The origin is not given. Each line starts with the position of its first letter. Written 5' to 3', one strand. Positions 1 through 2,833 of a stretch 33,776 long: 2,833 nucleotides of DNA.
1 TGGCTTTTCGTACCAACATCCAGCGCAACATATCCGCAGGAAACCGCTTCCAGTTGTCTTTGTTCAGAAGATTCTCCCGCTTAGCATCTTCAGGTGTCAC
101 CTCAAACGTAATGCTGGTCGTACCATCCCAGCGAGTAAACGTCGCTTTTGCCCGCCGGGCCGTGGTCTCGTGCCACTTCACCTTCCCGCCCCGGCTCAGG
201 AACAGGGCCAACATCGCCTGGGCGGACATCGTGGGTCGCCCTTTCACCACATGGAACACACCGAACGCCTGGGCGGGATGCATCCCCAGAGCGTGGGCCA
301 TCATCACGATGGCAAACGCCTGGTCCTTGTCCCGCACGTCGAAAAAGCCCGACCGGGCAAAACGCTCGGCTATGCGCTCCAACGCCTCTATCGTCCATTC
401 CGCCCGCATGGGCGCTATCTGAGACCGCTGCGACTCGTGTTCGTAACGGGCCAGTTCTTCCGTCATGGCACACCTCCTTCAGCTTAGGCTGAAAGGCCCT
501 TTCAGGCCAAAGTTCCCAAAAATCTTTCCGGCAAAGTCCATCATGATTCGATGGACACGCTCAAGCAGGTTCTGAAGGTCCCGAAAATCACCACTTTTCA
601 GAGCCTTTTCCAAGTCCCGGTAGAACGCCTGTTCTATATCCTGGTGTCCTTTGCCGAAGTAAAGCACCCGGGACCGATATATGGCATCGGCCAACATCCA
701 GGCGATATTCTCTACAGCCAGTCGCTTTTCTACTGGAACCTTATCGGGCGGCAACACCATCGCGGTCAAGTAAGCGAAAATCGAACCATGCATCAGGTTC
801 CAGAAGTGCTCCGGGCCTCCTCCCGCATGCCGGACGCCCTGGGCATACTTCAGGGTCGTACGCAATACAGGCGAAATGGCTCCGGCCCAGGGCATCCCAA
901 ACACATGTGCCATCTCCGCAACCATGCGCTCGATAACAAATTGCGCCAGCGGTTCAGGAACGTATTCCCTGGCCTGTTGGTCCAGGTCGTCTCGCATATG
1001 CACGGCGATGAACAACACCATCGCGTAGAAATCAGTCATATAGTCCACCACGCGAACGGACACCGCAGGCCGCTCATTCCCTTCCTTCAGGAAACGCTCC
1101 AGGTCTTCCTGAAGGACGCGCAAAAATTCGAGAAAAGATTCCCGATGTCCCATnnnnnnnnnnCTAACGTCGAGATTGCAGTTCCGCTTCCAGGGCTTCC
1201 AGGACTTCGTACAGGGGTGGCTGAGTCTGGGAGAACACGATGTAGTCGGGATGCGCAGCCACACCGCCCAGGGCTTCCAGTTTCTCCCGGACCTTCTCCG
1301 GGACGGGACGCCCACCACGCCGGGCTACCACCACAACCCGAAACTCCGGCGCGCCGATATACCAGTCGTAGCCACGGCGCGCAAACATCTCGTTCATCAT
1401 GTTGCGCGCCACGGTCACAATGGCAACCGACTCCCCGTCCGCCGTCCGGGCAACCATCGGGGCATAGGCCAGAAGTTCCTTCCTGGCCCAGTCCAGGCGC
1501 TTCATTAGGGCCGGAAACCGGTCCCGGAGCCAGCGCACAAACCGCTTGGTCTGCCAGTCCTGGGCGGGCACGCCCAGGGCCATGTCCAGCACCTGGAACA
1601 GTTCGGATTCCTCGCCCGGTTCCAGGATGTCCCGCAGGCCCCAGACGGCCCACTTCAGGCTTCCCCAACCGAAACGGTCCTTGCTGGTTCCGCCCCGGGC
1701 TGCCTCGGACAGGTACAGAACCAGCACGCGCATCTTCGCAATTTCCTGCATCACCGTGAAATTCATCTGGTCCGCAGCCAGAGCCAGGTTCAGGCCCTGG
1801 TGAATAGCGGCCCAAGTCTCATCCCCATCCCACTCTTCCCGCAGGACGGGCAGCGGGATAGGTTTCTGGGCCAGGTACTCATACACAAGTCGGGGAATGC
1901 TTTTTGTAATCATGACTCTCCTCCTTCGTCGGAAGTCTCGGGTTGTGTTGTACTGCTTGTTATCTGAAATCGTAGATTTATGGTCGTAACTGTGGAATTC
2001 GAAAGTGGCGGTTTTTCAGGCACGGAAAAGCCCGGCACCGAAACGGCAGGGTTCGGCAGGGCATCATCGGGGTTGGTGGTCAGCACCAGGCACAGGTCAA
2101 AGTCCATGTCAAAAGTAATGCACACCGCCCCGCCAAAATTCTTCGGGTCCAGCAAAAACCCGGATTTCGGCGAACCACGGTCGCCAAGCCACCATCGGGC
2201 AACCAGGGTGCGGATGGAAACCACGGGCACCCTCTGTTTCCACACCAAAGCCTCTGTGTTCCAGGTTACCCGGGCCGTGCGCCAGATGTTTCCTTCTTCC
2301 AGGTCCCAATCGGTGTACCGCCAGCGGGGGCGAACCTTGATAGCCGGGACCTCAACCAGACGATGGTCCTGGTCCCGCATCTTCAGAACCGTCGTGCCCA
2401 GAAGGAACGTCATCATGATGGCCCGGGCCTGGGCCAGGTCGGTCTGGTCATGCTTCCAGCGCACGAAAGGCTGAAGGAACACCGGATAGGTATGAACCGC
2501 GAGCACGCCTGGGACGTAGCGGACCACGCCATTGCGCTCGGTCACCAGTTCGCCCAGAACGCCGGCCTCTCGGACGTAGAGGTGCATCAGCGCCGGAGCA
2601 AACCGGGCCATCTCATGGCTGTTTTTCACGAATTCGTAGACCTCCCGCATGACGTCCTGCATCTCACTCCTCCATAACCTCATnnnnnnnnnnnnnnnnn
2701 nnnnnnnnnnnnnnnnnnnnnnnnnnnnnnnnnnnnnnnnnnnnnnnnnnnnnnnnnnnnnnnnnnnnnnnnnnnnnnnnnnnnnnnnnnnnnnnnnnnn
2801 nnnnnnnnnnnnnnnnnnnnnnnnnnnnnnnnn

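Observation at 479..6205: Early-promoter operon: MoxR AAA+ / VWA pair translationally coupled to four unrecognisable proteins, ending in a RecT-like annealase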

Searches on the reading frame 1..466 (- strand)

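Call 10: search_protein_families(library=pfam, proteins=[window:1-466:-], max_evalue=0.1)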
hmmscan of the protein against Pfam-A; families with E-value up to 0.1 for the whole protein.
window:1-466:- (155 aa): 2 families
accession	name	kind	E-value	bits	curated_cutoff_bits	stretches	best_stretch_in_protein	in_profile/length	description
PF03837.19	RecT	-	0.00049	20.1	24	0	45-86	19-60/198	RecT family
PF20181.5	DUF6544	-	0.019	14.7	25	1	94-127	131-164/221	Family of unknown function (DUF6544)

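Call 11: search_protein_families(library=phrogs, proteins=[window:1-466:-], max_evalue=0.1)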
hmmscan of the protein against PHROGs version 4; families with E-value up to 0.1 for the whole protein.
window:1-466:- (155 aa): 2 families
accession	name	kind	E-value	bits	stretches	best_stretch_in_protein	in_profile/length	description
phrog_561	-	DNA, RNA and nucleotide metabolism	1.5e-12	48.7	1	49-148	328-443/633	RecT-like ssDNA annealing protein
phrog_4171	-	DNA, RNA and nucleotide metabolism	3.6e-09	37.7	1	42-129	60-145/392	RecT-like ssDNA annealing protein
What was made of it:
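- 1..466 (-): RecT single-strand annealing protein, N-terminal 155 codons, cut by the window edge. PHROG RecT-like 1.5e-12 (call 11).
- On RecT family single-strand annealing proteins: PHROG RecT-like gives 1.5e-12 (call 11).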

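Call 13: search_protein_families(library=padloc, proteins=[window:1-466:-], max_evalue=0.1)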
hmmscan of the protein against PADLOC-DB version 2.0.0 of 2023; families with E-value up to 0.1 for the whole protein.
window:1-466:- (155 aa): 0 families
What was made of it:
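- On MoxR-vWA-beta-propeller / VMAP ternary conflict systems: There are no PADLOC system hits (call 13).
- There are no PADLOC hits beyond P-loop noise (call 13).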

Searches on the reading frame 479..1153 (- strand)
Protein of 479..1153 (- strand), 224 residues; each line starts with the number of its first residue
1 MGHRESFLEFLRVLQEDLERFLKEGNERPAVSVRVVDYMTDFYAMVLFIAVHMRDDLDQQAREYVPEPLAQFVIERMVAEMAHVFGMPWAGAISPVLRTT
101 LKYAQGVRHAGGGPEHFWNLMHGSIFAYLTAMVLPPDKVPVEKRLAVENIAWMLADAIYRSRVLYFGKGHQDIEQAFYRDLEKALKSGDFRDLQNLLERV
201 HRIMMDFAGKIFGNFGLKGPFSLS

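Call 10: search_protein_families(library=pfam, proteins=[window:479-1153:-], max_evalue=0.1)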
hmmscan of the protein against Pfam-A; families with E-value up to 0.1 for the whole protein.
window:479-1153:- (224 aa): 1 family
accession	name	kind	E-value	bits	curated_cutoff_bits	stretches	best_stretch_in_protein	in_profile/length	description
PF25476.1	Ribosomal_L19e_C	-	0.075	13.7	25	0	164-201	51-88/91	Ribosomal protein L19e, C-terminal domain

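Call 11: search_protein_families(library=phrogs, proteins=[window:479-1153:-], max_evalue=0.1)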
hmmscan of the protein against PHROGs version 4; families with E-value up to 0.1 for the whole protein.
window:479-1153:- (224 aa): 0 families

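Call 13: search_protein_families(library=padloc, proteins=[window:479-1153:-], max_evalue=0.1)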
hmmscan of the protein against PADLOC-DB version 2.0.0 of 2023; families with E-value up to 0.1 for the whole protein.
window:479-1153:- (224 aa): 0 families

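Call 30: search_solved_structures(query=window:479-1153:-, max_evalue=1)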
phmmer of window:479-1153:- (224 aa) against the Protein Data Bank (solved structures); distinct sequences matched with E-value up to 1: 6.
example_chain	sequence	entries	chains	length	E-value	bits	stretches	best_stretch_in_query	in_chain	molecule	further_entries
1j32_A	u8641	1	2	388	0.13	15.4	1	130-185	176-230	aspartate aminotransferase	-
6az3_Q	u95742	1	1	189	0.17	15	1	152-204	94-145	Ribosomal protein L19e family protein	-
8a3w_Q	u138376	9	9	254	0.22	14.7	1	152-204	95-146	Putative 60S ribosomal protein L19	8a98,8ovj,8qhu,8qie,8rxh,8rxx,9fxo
3jcs_Q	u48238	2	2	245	0.28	14.3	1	152-204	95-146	ribosomal protein L19e | eL19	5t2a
5t5h_T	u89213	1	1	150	0.38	13.9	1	152-204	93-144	Ribosomal protein L19-like protein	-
4v8m_BT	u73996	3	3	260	0.64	13.2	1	152-204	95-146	60S RIBOSOMAL PROTEIN L19, PUTATIVE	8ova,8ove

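Call 55: search_protein_families(library=ncbifam, proteins=[window:479-1153:-, L001:11448-12494:+], max_evalue=0.1)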
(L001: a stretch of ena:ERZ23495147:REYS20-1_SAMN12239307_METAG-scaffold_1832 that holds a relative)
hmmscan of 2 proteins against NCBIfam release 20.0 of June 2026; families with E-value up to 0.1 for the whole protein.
window:479-1153:- (224 aa): 0 families

L001:11448-12494:+ (348 aa): 1 family
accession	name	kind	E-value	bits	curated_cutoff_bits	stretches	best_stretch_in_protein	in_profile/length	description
TIGR01913.1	bet_lambda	equivalog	0.043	13.7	76.95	1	120-173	130-187/188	phage recombination protein Bet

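Call 83: search_dna_similar(query=window:479-1153:-, collection=phages, mode=protein, max_evalue=1, max_rows=10)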
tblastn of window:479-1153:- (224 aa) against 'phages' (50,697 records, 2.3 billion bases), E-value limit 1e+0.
No match.
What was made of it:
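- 479..1153 (-): g6, a 224-aa orphan protein predicted to be all-helical. It sits where a RecT-partner exonuclease would usually be. No matches (calls 10, 11, 30, 55, 83).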

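Call 106: predict_structure(protein=window:479-1153:-)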
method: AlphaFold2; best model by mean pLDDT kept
length: 224 residues; sequences in the alignment: 1
mean_pLDDT: 47.0   pTM: 0.32
mean pLDDT of the five models: 47.0, 46.4, 43.6, 43.1, 41.9
residues with pLDDT >= 90: 0; 70-90: 3; 50-70: 61; < 50: 160
segments of 3 or more residues with pLDDT < 50: 25-58, 73-169, 207-224
pLDDT, mean of each block of 10 residues (from residue 1): 53 59 49 42 44 43 51 49 41 44 43 44 45 42 44 44 39 58 61 59 49 38 30
secondary structure, 60 per line:
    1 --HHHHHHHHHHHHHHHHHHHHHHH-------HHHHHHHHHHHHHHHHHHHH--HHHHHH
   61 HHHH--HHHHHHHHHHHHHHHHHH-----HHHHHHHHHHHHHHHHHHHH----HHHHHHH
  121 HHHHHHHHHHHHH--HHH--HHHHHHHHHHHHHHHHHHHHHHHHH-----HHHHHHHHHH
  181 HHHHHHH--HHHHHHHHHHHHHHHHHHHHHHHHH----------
elements in order: H3-25 H33-52 H55-64 H67-84 H90-109 H114-133 H141-165 H171-187 H190-214
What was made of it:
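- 479..1153 (-): AF2 gave pLDDT 47 with nine helices (call 106).
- g6 is predicted all-helical, unlike known exonuclease folds, but the model is of low confidence (call 106).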

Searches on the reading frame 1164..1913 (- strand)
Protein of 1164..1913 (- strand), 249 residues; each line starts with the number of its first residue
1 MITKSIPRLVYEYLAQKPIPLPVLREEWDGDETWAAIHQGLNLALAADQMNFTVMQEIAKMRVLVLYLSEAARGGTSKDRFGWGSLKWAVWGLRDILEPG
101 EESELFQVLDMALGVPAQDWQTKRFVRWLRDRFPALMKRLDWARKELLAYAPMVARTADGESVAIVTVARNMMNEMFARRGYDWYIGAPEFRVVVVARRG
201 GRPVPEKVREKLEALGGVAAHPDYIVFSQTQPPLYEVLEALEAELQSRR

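Call 10: search_protein_families(library=pfam, proteins=[window:1164-1913:-], max_evalue=0.1)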
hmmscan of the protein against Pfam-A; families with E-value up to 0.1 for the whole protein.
window:1164-1913:- (249 aa): 0 families

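Call 11: search_protein_families(library=phrogs, proteins=[window:1164-1913:-], max_evalue=0.1)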
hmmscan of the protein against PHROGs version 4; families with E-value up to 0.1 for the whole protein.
window:1164-1913:- (249 aa): 0 families

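Call 13: search_protein_families(library=padloc, proteins=[window:1164-1913:-], max_evalue=0.1)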
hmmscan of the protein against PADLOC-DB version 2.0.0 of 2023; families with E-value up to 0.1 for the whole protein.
window:1164-1913:- (249 aa): 0 families

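Call 29: search_solved_structures(query=window:1164-1913:-, max_evalue=1)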
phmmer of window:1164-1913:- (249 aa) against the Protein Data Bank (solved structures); distinct sequences matched with E-value up to 1: 0.

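Call 33: find_homologous_proteins(query=window:1164-1913:-, max_evalue=0.01)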
Query window:1164-1913:- (249 aa): 2 proteins with E <= 0.01 among 3046 candidates.
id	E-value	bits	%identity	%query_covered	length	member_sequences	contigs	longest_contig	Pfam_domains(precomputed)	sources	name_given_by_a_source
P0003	4.9e-162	555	100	100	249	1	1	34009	-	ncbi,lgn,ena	-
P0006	1.5e-25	108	42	69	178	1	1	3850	-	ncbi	-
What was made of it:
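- Tried and rejected: g5 found one homologue (call 33).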

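Call 34: find_encoding_contigs(protein=P0006, flank=10000)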
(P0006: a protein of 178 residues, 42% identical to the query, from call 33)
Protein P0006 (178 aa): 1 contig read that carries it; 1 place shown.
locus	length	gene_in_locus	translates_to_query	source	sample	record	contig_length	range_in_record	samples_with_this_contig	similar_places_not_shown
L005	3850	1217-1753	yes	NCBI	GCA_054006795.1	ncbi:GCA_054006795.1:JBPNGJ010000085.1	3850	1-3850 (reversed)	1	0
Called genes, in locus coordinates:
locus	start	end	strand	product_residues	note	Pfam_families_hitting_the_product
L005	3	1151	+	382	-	?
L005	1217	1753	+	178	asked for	-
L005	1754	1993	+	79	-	-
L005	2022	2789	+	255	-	-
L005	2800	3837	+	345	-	-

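Call 55: search_protein_families(library=ncbifam, proteins=[window:1164-1913:-, L001:11448-12494:+, L005:2022-2789:+], max_evalue=0.1)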
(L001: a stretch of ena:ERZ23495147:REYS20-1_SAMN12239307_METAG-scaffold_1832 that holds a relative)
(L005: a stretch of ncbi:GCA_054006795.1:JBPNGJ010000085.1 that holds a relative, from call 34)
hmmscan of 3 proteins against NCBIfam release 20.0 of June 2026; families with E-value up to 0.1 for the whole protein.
window:1164-1913:- (249 aa): 0 families

L001:11448-12494:+ (348 aa): 1 family
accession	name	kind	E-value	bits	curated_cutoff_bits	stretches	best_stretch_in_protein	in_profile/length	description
TIGR01913.1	bet_lambda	equivalog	0.043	13.7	76.95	1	120-173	130-187/188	phage recombination protein Bet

L005:2022-2789:+ (255 aa): 0 families

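Call 81: predict_structure(alignment_id=A5)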
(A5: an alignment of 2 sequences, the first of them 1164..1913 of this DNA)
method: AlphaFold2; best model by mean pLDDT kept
length: 249 residues; sequences in the alignment: 2
mean_pLDDT: 53.9   pTM: 0.43
mean pLDDT of the five models: 53.9, 48.7, 45.9, 39.9, 39.5
residues with pLDDT >= 90: 0; 70-90: 31; 50-70: 122; < 50: 96
segments of 3 or more residues with pLDDT < 50: 1-27, 29-32, 150-201, 229-234
pLDDT, mean of each block of 10 residues (from residue 1): 28 34 42 54 54 62 66 53 57 71 73 69 69 71 57 42 36 40 42 43 61 63 54 52 53
secondary structure, 60 per line:
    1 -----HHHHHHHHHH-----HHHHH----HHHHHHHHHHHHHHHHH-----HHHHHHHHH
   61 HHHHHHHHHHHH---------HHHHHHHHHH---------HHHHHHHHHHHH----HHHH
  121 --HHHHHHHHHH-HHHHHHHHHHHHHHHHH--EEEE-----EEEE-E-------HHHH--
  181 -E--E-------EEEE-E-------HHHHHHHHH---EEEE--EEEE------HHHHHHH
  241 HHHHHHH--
elements in order: H6-15 H21-25 H30-46 H52-72 H82-91 H101-112 H117-120 H123-132 H134-150 E153-156 E162-165 H175-178 E193-196 H206-214 E218-221 E224-227 H234-247

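Call 85: search_dna_similar(query=window:1164-1913:-, collection=phages, mode=protein, max_evalue=1, max_rows=10)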
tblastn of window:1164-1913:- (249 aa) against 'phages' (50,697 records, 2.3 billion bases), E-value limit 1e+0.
No match.

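Call 100: fold_search(model_id=the predicted structure, library=pdb)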
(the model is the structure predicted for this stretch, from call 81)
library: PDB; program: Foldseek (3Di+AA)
matches with E <= 10: 247; with E <= 0.001: 0
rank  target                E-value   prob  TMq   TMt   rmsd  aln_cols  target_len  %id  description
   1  5koa_A                8.9e-01  0.06  0.17  0.17  21.0       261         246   10  Structure of Escherichia coli ZapD bound to the C-terminal tail of FtsZ (released 2017-01-25)
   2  5xup_A                1.1e+00  0.12  0.20  0.23  10.0       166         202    9  Crystal structure of TRF1 and TERB1 (released 2017-11-01)
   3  4nqi_C                1.1e+00  0.06  0.13  0.14  26.6       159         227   12  Structure of the N-terminal I-BAR domain (1-259) of D.Discoideum IBARa (released 2014-02-05)
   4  7l7v_F                1.2e+00  0.06  0.13  0.23  13.3       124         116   11  Crystal structure of Arabidopsis NRG1.1 CC-R domain K94E/K96E/R99E/K100E/R103E/K106E/K110E mutant (released 2021-06-16)
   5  3o1i_B                1.3e+00  0.06  0.16  0.15  25.6       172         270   16  Crystal Structure of the TorS sensor domain - TorT complex in the absence of ligand (released 2011-12-21)
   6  2v0o_A                1.5e+00  0.03  0.11  0.11  30.6       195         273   10  FCHO2 F-BAR domain (released 2007-06-26)
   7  5wir_A                1.5e+00  0.11  0.20  0.23  10.0       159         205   10  Structure of the TRF1-TERB1 interface (released 2017-10-18)
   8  4v95_BZ               1.5e+00  0.08  0.14  0.17  15.7       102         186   19  Crystal structure of YAEJ bound to the 70S ribosome (released 2014-07-09)
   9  4v5f_BZ               1.5e+00  0.07  0.13  0.17  15.1       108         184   18  The structure of the ribosome with elongation factor G trapped in the post-translocational state (released 2014-07-09)
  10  7pua_Fh               1.6e+00  0.10  0.24  0.25  25.9       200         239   10  Middle assembly intermediate of the Trypanosoma brucei mitoribosomal small subunit (released 2022-03-02)
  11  6xlp_A                1.8e+00  0.03  0.13  0.07  18.5       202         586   14  Structure of the essential inner membrane lipopolysaccharide-PbgA complex (released 2020-08-26)
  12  5u3s_B                1.9e+00  0.06  0.17  0.16  12.9       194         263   10  Human PPARdelta ligand-binding domain in complexed with specific agonist 3 (released 2017-03-22)
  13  4nqi_D                2.0e+00  0.06  0.14  0.15  27.3       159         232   12  Structure of the N-terminal I-BAR domain (1-259) of D.Discoideum IBARa (released 2014-02-05)
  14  9t2w_A                2.4e+00  0.13  0.20  0.36  13.3       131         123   11  YdhG-like domain-containing protein (Frataxin) from Listeria monocytogenes (released 2025-11-19)
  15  2qb6_B                2.5e+00  0.04  0.18  0.12  17.3       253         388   11  Saccharomyces cerevisiae cytosolic exopolyphosphatase, sulfate complex (released 2007-12-11)
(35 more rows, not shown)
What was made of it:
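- Tried and rejected: Foldseek of g5 against the PDB gave a best E of 0.89 (calls 81, 100, 106).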

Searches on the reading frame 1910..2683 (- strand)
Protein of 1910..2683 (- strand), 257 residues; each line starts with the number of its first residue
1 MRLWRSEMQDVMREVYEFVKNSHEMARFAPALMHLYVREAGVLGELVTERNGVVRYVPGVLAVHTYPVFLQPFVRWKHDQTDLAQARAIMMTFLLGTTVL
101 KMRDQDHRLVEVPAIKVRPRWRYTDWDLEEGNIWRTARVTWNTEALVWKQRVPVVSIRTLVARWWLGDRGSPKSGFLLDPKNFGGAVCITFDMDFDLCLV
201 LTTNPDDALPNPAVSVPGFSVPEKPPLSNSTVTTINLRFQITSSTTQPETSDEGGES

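Call 10: search_protein_families(library=pfam, proteins=[window:1910-2683:-], max_evalue=0.1)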
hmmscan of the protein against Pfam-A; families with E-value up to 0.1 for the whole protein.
window:1910-2683:- (257 aa): 0 families

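Call 11: search_protein_families(library=phrogs, proteins=[window:1910-2683:-], max_evalue=0.1)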
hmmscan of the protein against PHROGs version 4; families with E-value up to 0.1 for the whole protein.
window:1910-2683:- (257 aa): 1 family
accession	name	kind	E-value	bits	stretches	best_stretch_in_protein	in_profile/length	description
phrog_16741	-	unknown function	0.095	13.6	0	129-155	42-68/74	-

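Call 13: search_protein_families(library=padloc, proteins=[window:1910-2683:-], max_evalue=0.1)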
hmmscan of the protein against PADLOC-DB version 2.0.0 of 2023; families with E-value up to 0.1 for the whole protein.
window:1910-2683:- (257 aa): 0 families

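Call 28: search_solved_structures(query=window:1910-2683:-, max_evalue=1)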
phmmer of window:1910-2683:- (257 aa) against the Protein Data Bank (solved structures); distinct sequences matched with E-value up to 1: 0.

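Call 55: search_protein_families(library=ncbifam, proteins=[window:1910-2683:-, L001:11448-12494:+], max_evalue=0.1)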
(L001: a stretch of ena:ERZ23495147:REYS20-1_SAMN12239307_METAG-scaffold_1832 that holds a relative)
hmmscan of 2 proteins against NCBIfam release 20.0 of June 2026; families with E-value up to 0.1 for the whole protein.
window:1910-2683:- (257 aa): 0 families

L001:11448-12494:+ (348 aa): 1 family
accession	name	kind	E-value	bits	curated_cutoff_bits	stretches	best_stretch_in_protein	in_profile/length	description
TIGR01913.1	bet_lambda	equivalog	0.043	13.7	76.95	1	120-173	130-187/188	phage recombination protein Bet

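Call 82: search_dna_similar(query=window:1910-2662:-, collection=phages, mode=protein, max_evalue=1, max_rows=10)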
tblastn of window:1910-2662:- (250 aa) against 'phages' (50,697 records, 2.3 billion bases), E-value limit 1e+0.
Records with a match: 2; places in all: 2; records where one place covers at least 80% of the query: 0.
Best place of each record, by identity: <60% 2.
By first word of the organism name: Mycobacterium 2.
By host as written in the record: Mycobacterium chelonae strain ATCC 35752 1; Mycobacteroides abscessus subsp. abscessus strain 1009 1.
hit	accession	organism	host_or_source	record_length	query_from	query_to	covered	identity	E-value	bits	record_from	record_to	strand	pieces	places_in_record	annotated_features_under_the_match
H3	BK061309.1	Mycobacterium phage McProf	Mycobacterium chelonae strain ATCC 35752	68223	163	224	25%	33.8%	2e-1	39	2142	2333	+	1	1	3: immunity repressor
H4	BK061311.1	Mycobacterium phage prophiFSIL01-1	Mycobacteroides abscessus subsp. ...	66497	163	213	20%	35.2%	4e-1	38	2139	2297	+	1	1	3: immunity repressor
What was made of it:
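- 1910..2662 (-): g4, a 250-aa orphan protein with a disordered-looking acidic C-terminus (…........). It is absent from the only relative. No matches (calls 10, 11, 28, 55, 82).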
